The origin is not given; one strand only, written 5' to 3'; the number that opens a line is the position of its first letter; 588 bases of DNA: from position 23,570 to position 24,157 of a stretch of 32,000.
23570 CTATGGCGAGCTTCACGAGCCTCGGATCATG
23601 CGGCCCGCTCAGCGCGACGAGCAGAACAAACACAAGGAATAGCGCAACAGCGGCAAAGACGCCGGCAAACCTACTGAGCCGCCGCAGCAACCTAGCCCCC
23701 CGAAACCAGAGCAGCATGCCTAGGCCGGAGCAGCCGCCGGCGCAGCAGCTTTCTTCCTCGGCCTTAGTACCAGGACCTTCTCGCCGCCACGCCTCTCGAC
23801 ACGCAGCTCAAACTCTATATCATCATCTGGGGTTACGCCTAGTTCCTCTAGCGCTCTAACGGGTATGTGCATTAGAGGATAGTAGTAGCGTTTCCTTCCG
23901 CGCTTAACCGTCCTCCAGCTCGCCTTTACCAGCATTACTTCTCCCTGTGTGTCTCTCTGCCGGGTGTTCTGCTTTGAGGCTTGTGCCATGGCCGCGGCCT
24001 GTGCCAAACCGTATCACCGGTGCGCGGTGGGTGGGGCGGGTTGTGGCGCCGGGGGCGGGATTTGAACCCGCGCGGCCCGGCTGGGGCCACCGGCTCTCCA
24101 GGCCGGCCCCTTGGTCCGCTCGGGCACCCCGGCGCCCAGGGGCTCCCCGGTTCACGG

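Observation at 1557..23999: Hyper-iterated element-specific palindrome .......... (at least 33 copies; often extended to 14-20 bp perfect palindromes)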

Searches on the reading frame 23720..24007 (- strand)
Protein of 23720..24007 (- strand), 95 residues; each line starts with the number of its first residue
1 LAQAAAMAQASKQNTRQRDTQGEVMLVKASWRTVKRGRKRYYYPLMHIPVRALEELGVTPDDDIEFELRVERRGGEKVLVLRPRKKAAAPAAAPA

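Call 49: search_protein_families(library=pfam, proteins=[window:23720-24007:-], max_evalue=0.05)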
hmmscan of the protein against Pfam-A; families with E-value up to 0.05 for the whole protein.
window:23720-24007:- (95 aa): 1 family
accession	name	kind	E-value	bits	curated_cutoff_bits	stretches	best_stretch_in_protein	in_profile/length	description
PF04014.23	MazE_antitoxin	-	0.039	14.3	24.7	0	47-87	11-46/48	Antidote-toxin recognition MazE, bacterial antitoxin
